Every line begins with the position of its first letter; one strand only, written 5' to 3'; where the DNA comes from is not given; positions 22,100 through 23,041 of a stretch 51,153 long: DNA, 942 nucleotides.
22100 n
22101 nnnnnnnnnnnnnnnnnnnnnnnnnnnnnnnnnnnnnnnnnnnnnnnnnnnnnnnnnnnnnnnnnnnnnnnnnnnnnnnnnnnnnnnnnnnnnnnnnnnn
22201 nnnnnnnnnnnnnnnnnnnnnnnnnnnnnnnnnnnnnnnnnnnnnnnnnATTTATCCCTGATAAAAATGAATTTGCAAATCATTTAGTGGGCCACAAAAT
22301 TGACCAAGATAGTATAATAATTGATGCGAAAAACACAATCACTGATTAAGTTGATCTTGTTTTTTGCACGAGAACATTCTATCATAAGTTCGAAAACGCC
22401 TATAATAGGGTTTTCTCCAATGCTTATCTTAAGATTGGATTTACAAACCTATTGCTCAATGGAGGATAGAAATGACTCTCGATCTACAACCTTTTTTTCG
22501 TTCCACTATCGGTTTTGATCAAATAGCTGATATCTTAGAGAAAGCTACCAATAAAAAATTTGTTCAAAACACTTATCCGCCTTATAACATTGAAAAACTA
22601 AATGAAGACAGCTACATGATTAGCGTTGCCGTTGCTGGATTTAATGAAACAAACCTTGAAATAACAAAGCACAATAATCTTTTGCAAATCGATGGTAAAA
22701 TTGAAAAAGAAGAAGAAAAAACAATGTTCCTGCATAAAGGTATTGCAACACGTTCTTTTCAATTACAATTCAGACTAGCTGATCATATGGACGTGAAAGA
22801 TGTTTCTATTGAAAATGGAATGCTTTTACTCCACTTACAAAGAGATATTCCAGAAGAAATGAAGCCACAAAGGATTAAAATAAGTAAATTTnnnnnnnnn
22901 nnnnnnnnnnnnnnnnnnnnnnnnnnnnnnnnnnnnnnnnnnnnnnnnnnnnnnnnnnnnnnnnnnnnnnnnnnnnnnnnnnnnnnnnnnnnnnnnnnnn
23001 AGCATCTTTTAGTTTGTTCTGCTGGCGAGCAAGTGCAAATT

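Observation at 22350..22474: ROSE-like RNA thermometer in front of a phage-borne IbpA-like small heat-shock gene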

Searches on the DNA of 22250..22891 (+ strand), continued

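Call 56: search_with_rna_model(model_id=R1, sources=[L007, L008, L009, L010, L011, L012, L013, L014, L015, L016, L017, L018, L019, L020, L021, L022, L023, L024, L025, L026, L027, L028, L029, L030, L031, L032, L033, L034, L035, L036, L037, L038, L039, L040, L041, L042, L043, L044, L045, L046, L047, L048, L049, L050, L051, L052, L053, L054, L055, L056, L057, L058, L059, L060, L061, L062, L063, L064, L065, L066, L067, L068, L069, L070, L071, L072, L073, L074, L075, L076, L077, L078, L079, L080, L081, L082, L083, L084, L085, L086, L092, L095, L101, L103, L115, L122, L124, L125, L128, L130, L131, L139, L141, L145, L149, L151, L157, L166], max_evalue=0.01, make_alignment=true)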
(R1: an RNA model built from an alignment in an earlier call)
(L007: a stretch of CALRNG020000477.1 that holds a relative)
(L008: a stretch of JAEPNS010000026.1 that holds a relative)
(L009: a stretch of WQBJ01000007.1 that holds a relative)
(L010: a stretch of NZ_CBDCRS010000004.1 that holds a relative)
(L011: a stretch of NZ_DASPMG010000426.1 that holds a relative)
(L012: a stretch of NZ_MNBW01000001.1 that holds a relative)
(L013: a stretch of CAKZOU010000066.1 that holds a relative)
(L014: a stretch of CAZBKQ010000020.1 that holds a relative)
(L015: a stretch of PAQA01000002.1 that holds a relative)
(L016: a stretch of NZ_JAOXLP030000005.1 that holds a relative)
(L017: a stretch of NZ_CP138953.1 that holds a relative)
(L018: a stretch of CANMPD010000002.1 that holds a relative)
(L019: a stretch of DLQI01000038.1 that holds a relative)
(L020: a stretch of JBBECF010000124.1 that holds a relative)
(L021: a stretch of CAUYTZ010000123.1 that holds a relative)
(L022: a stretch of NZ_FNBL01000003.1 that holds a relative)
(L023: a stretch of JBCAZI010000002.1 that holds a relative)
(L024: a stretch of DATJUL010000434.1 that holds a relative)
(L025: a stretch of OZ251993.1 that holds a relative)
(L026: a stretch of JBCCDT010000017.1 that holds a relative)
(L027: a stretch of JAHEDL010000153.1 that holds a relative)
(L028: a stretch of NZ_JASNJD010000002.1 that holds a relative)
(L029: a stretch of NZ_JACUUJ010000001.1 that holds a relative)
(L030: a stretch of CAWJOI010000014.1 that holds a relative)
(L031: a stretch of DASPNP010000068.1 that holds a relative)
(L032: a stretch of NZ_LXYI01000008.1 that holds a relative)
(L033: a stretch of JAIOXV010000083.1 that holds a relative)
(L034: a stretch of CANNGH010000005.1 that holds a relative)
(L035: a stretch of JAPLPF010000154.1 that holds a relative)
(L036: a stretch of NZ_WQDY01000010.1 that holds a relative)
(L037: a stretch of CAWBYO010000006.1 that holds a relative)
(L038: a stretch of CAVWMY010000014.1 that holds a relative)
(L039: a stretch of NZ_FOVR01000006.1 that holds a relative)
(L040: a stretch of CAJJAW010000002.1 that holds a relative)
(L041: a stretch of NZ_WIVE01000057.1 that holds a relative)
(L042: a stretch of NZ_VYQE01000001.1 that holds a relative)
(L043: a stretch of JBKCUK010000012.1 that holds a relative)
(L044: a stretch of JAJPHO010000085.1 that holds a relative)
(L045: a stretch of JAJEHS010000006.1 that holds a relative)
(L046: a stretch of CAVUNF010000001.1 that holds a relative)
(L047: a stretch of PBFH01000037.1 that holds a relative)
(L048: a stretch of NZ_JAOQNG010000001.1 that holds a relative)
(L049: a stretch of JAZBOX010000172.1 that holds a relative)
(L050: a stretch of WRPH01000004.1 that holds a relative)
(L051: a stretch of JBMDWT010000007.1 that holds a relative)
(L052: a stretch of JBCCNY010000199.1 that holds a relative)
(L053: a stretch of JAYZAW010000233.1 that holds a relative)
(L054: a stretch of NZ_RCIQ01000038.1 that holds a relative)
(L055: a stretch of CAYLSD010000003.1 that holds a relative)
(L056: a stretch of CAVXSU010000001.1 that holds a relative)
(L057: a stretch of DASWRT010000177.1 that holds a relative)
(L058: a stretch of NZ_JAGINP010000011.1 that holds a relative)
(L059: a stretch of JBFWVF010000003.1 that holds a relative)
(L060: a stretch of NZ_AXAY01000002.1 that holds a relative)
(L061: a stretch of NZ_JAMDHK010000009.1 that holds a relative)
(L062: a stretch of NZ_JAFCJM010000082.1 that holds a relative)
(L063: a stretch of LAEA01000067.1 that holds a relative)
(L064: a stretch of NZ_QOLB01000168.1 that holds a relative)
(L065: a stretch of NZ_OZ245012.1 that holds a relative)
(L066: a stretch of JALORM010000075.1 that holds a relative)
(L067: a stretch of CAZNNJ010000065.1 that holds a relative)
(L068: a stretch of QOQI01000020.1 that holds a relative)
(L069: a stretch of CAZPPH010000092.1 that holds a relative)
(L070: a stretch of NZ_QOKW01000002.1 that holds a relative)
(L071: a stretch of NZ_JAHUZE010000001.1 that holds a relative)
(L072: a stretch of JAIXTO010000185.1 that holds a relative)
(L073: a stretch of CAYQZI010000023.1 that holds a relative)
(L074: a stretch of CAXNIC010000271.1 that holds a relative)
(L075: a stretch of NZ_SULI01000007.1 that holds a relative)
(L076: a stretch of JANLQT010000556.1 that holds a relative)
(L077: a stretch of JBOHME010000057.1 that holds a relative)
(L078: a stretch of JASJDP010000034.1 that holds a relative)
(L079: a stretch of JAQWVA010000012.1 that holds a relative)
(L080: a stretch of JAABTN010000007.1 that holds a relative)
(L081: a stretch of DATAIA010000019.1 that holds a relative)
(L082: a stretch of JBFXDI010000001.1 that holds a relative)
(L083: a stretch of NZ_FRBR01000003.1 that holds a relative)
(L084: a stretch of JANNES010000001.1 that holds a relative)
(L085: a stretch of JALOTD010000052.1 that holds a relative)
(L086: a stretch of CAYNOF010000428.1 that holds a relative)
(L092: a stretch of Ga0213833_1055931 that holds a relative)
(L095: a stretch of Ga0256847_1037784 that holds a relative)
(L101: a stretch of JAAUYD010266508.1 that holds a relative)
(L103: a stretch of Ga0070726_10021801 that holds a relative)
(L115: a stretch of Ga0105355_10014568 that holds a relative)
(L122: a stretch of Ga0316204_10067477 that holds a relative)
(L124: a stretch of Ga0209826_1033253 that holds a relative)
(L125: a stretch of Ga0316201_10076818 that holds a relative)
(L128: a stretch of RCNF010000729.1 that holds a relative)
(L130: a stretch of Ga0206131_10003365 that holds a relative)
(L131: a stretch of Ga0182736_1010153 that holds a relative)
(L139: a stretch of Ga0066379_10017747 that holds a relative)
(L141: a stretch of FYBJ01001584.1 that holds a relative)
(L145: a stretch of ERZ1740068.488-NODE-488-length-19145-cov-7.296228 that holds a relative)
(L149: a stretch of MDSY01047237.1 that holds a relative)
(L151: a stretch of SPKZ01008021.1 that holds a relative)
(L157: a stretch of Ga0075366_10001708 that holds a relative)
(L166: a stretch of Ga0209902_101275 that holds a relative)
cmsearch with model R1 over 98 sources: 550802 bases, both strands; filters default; matches with E-value up to 0.01: 63.
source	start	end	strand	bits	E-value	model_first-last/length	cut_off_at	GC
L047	2901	2997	+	72.4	3.8e-16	1-89/89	no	0.39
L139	1009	1096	+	68.9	3.2e-15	1-89/89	no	0.47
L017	2901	2997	+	60.3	5.7e-13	1-89/89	no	0.52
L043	2909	2997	+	51.8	1e-10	1-89/89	no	0.53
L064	2908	2997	+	49.6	4e-10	1-89/89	no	0.54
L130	2903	2994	+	49.3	4.7e-10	1-89/89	no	0.53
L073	2903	2997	+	47.7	1.2e-09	1-89/89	no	0.53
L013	2913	2997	+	45.6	4.4e-09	1-89/89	no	0.62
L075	2904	2997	+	45.3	5.3e-09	1-89/89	no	0.55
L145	2901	2994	+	43.1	2e-08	1-89/89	no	0.57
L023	2899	2994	+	42.6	2.7e-08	1-89/89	no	0.51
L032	2899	2997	+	41.9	4e-08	1-89/89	no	0.52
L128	2895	2997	+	41.9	4.3e-08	1-89/89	no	0.53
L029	2899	2994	+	40.7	8.4e-08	1-89/89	no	0.52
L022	2894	2994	+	40.6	9.2e-08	1-89/89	no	0.57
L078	2903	2991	+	39.9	1.4e-07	1-89/89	no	0.58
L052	1666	1754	+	39.1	2.3e-07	1-89/89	no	0.57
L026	2901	2994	+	38.8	2.6e-07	1-89/89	no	0.57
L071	2884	2994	+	38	4.5e-07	1-89/89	no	0.57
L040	2907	2997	+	37.7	5.4e-07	1-89/89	no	0.45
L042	2904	2997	+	37.3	6.6e-07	1-89/89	no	0.66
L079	2897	2997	+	36.8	9.3e-07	1-89/89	no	0.55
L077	1717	1815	+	36.8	9.4e-07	1-89/89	no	0.6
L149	2907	2997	+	36.3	1.2e-06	1-89/89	no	0.47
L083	2901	2994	+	35.9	1.5e-06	1-89/89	no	0.64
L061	2894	2994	+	33.5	6.8e-06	1-89/89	no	0.62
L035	2914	2997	+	33.5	6.9e-06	1-89/89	no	0.6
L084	2908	2997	+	33.3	7.8e-06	1-89/89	no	0.58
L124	1305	1397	+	33.2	8.1e-06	1-89/89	no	0.57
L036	2904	2997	+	33.1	8.6e-06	1-89/89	no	0.55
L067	2907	2997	+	32.8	1e-05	1-89/89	no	0.57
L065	2898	2997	+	32.6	1.2e-05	1-89/89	no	0.66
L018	2903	2997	+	32.4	1.4e-05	1-89/89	no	0.47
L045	2907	2997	+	31.9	1.8e-05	1-89/89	no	0.46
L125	2067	2168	+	31.9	1.8e-05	1-89/89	no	0.53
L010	2902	2997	+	30.5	4.2e-05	1-89/89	no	0.52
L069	2903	2997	+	30.3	4.7e-05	1-89/89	no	0.69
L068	2898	2994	+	30.2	5.1e-05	1-89/89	no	0.46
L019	139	239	+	29.4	8.4e-05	1-89/89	no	0.46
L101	849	950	+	28.9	0.00011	1-89/89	no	0.57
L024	2895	2994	+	28.8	0.00012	1-89/89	no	0.65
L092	223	317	+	28.4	0.00015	1-89/89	no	0.57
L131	1570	1652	+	28.3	0.00016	1-89/89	no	0.59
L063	2898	2997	+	28.1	0.00017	1-89/89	no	0.59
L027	4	92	+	28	0.00019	1-89/89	no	0.58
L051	2893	2994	+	27.7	0.00023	1-89/89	no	0.56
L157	2895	2994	+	27.5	0.00026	1-89/89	no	0.63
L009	2902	2997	+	27.1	0.00032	1-89/89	no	0.56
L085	2909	2994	+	27.1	0.00034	1-89/89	no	0.65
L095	1225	1321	+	27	0.00036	1-89/89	no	0.56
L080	2883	2994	+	26.8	0.00041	1-89/89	no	0.61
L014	2896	2997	+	26.7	0.00041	1-89/89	no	0.61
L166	2903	2994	+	26.5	0.00046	1-89/89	no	0.64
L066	2608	2706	+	26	0.00063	1-89/89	no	0.7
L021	2924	2997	+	25.6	0.00079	1-89/89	no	0.68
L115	2903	2997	+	25.1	0.0011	1-89/89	no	0.61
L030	2897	2997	+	24.8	0.0013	1-89/89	no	0.65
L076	1007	1100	+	24.8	0.0013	1-89/89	no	0.64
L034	2902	2997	+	23.6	0.0028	1-89/89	no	0.57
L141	2896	2997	+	22.6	0.005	1-89/89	no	0.57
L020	2892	2997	+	22.4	0.0055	1-89/89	no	0.69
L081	2901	2997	+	21.9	0.0077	1-89/89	no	0.66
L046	1238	1332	+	21.7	0.009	1-89/89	no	0.66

Alignment A5: 63 matches aligned to the model, 160 columns, each read 5' to 3' on its own strand. Consensus structure (alignment columns), stored with it:
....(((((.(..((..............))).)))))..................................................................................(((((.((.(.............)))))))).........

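Call 58: build_rna_model(alignment_id=A5)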
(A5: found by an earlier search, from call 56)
Model R2 built from alignment A5 (63 sequences, 160 columns); structure: stored with the alignment.
model positions 93; base pairs 16; branch points 1; effective number of sequences 9.85; information 0.614 bits per position. Calibrated on 0.2 Mb of random sequence (short: E-values are rough).
structure used (alignment columns):
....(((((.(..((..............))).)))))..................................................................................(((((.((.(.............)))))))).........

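Call 59: search_with_rna_model(model_id=R2, sources=[window, L247, L248, L249, L250, L251, L252, L254, L257], max_evalue=1, show_alignments=2)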
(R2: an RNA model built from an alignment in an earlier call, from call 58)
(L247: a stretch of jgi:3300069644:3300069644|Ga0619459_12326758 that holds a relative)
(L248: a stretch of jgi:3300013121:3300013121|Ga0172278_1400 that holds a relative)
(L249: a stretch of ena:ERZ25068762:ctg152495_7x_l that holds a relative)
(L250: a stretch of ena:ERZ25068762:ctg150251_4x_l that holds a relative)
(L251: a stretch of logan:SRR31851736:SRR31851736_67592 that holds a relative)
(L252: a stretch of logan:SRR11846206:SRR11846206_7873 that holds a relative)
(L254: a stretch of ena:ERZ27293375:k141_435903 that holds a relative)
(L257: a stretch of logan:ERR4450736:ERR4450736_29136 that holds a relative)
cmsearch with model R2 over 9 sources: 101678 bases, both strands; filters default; matches with E-value up to 1: 7.
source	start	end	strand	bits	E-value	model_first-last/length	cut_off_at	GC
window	22388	22474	+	44.3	3.2e-08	1-93/93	no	0.36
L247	3918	4003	+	43.9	3.9e-08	1-93/93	no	0.35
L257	2420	2503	+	40.8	2e-07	1-93/93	no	0.38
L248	3919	4003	+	40.5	2.4e-07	1-93/93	no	0.41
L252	2409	2503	+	40.4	2.5e-07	1-93/93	no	0.4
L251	2409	2503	+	21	0.0072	1-93/93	no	0.37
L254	2432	2503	+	14.8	0.19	1-93/93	no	0.42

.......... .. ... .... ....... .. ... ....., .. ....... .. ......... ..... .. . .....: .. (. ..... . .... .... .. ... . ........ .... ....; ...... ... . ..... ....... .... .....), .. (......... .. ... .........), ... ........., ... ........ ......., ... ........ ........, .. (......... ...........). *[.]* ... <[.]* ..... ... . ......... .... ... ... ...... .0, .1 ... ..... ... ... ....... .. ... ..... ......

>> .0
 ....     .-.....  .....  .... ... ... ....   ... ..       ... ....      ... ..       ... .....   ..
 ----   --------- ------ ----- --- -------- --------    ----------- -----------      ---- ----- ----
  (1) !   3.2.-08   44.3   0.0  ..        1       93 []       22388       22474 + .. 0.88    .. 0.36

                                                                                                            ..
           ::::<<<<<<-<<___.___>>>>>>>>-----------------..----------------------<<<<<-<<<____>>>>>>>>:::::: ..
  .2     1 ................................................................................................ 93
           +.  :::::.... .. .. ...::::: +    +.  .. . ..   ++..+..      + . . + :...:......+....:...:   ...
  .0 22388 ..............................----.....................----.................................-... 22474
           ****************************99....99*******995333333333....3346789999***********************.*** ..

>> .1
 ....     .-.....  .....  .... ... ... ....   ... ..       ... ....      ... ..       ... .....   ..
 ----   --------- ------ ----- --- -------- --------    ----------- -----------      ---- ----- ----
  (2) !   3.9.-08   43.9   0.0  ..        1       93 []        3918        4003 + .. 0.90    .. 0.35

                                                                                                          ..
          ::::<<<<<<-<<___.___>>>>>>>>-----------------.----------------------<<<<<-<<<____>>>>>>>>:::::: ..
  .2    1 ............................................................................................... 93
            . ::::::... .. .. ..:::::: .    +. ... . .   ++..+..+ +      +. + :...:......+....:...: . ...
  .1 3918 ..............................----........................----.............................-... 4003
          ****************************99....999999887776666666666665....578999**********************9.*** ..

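Call 60: search_with_rna_model(model_id=R2, sources=[L167, L168, L169, L170, L171, L172, L173, L174, L175, L176, L177, L178, L179, L180, L181, L182, L183, L184, L185, L186, L187, L188, L189, L190, L191, L192, L193, L194, L195, L196, L197, L198, L199, L200, L201, L202, L203, L204, L205, L206, L207, L208, L209, L210, L211, L212, L213, L214, L215, L216, L217, L218, L219, L220, L221, L222, L223, L224, L225, L226, L227, L228, L229, L230, L231, L232, L233, L234, L235, L236, L237, L238, L239, L240, L241, L242, L243, L244, L245, L246], max_evalue=1)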
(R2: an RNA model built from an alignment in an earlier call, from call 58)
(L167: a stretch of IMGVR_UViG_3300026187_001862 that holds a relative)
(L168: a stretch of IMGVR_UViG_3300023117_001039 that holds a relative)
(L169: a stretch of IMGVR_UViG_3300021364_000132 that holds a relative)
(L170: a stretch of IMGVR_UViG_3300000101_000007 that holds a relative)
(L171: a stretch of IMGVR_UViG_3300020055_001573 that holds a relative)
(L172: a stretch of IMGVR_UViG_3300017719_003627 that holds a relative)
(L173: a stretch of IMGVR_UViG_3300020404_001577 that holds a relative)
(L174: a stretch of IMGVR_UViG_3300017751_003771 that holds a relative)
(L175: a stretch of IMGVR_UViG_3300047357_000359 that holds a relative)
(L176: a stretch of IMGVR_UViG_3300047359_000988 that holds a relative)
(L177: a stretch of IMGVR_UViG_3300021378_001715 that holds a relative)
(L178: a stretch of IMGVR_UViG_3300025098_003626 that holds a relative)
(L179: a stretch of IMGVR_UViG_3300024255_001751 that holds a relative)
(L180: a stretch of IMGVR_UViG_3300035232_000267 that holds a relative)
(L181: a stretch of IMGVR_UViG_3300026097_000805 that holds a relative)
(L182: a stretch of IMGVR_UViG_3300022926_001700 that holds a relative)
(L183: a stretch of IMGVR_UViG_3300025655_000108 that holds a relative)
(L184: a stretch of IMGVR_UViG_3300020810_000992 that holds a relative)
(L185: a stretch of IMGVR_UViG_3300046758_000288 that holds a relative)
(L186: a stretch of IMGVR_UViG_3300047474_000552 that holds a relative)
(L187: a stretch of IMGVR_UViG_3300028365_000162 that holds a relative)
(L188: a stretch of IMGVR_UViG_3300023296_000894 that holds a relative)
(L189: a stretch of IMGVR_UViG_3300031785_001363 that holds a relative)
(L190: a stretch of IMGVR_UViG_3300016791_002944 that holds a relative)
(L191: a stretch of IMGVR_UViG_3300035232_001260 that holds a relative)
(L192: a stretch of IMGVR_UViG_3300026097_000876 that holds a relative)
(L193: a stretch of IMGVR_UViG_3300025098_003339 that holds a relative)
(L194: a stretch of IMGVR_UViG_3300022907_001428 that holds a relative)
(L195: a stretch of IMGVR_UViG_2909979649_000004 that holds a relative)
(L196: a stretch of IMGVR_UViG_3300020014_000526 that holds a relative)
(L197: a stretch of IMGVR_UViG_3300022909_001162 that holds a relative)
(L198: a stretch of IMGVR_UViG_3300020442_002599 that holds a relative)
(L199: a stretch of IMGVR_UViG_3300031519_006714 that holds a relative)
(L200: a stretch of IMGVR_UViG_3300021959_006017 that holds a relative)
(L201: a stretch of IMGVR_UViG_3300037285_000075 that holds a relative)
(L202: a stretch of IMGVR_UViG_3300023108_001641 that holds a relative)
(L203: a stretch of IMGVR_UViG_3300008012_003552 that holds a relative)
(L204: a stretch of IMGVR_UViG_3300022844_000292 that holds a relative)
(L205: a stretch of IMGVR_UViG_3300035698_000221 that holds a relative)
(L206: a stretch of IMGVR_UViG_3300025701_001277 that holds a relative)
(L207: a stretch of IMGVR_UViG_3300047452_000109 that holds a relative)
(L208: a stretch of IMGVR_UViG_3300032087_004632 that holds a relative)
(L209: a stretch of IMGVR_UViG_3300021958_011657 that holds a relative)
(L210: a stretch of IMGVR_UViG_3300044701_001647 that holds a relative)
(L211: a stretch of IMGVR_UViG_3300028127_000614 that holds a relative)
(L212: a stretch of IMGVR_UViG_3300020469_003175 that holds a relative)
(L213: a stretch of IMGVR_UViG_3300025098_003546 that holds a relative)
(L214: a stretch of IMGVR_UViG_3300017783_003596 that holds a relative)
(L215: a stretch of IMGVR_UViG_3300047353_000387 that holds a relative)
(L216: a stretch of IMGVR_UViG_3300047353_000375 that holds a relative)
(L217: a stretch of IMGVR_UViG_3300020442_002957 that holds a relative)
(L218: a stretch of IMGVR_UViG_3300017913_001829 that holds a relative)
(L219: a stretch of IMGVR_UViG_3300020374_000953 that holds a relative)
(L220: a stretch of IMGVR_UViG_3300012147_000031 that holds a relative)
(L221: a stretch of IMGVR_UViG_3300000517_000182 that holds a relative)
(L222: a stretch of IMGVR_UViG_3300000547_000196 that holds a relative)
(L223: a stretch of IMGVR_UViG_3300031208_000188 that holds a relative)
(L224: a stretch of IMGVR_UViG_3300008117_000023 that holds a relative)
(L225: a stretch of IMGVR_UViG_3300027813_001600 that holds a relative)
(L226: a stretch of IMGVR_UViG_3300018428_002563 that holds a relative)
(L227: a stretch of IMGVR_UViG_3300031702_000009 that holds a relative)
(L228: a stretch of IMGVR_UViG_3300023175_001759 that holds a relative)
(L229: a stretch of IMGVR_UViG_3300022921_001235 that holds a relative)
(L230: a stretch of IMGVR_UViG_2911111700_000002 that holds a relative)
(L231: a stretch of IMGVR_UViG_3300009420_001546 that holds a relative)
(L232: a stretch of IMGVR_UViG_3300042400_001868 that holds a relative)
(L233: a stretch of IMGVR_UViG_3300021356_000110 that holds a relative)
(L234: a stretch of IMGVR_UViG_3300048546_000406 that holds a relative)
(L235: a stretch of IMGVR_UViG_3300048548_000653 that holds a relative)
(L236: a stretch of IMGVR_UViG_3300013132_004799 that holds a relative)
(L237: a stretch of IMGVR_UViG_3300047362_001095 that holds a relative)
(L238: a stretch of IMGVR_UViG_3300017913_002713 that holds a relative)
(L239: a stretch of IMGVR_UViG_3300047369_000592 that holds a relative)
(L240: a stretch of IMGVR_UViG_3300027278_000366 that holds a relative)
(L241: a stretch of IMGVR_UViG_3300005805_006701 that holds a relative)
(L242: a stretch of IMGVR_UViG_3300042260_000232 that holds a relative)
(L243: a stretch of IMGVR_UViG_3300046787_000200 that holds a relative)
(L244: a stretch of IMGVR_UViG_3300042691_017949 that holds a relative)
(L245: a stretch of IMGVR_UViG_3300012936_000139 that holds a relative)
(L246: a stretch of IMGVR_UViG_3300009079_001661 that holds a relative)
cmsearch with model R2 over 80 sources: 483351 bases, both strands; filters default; matches with E-value up to 1: 55.
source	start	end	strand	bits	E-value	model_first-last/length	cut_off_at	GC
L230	2898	2991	+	38.5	3.3e-06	1-93/93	no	0.59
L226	1595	1689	+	24.2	0.0062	1-93/93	no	0.38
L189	2906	2988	+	23.1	0.011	1-93/93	no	0.34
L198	2906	2988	+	23.1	0.011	1-93/93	no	0.34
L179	2900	2988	+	22.9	0.012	1-93/93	no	0.37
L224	2926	2988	+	22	0.02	1-93/93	no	0.33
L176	2899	2988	+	22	0.021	1-93/93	no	0.38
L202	2899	2988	+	21.8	0.022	1-93/93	no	0.38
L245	2927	2988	+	21.2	0.031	1-93/93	no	0.34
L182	2900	2988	+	21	0.034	1-93/93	no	0.37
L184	2900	2988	+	21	0.034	1-93/93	no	0.37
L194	2928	2988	+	20.5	0.045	1-93/93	no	0.33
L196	2844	2904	+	20.5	0.045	1-93/93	no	0.33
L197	2756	2816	+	20.5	0.045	1-93/93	no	0.33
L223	2927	2988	+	20.5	0.045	1-93/93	no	0.35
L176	1198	1255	+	20.4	0.047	1-93/93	no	0.33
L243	2918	2979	+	20.1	0.055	1-93/93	no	0.39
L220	2927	2988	+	19.9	0.062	1-93/93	no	0.37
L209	2896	2988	+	19.2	0.089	1-93/93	no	0.39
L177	2928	2988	+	19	0.099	1-93/93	no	0.34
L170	2898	2988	+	19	0.1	1-93/93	no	0.34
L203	2928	2988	+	19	0.1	1-93/93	no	0.36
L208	2928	2983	+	18.9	0.1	1-93/93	no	0.39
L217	2928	2988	+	18.9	0.1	1-93/93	no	0.38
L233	2929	2983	+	18.9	0.11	1-93/93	no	0.38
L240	2925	2982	+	18.8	0.11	1-93/93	no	0.38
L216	2911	2988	+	18.4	0.14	1-93/93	no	0.33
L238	2918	2976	+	17.8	0.19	1-93/93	no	0.32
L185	2929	2988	+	17.6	0.21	1-93/93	no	0.32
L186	2929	2988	+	17.6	0.21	1-93/93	no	0.32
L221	2924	2985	+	17.6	0.21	1-93/93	no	0.44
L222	2924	2985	+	17.6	0.21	1-93/93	no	0.44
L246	2929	2988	+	17.5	0.21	1-93/93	no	0.35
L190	1816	1876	+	17.5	0.22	1-93/93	no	0.39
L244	2918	2979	+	17.5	0.22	1-93/93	no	0.42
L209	974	1033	+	17.4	0.23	1-93/93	no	0.37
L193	2902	2988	+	16.9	0.3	1-93/93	no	0.33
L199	777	863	+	16.6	0.36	1-93/93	no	0.32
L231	1306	1366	+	16.5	0.37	1-93/93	no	0.31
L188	2931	2983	+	16.3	0.41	1-93/93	no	0.36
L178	905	986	+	16.3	0.42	1-93/93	no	0.35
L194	938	995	+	16.2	0.44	1-93/93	no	0.33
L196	854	911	+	16.2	0.44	1-93/93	no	0.33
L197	766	823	+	16.2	0.44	1-93/93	no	0.33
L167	2927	2988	+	15.9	0.51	1-93/93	no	0.34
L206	2370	2430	+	15.7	0.56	1-93/93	no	0.36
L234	2932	2988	+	15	0.82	1-93/93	no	0.39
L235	2932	2988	+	15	0.82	1-93/93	no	0.39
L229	2895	2988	+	15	0.83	1-93/93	no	0.34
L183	817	893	+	15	0.84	1-93/93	no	0.35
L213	2903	2988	+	14.8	0.93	1-93/93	no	0.28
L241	2926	2988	+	14.7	0.97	1-93/93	no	0.33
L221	958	1022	+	14.7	0.97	1-93/93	no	0.42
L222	958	1022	+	14.7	0.97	1-93/93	no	0.42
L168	2927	2988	+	14.7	0.97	1-93/93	no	0.31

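Call 74: search_with_rna_model(model_id=R2, sources=[L258, L259, L260, L261], max_evalue=10)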
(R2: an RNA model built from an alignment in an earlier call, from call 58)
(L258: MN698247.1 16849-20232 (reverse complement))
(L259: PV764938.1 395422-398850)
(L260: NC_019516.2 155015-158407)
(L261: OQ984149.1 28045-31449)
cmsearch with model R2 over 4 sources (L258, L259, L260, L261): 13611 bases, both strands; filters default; matches with E-value up to 10: 1.
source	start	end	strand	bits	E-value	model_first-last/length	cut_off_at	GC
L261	1417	1503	+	16.9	0.0084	1-93/93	no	0.33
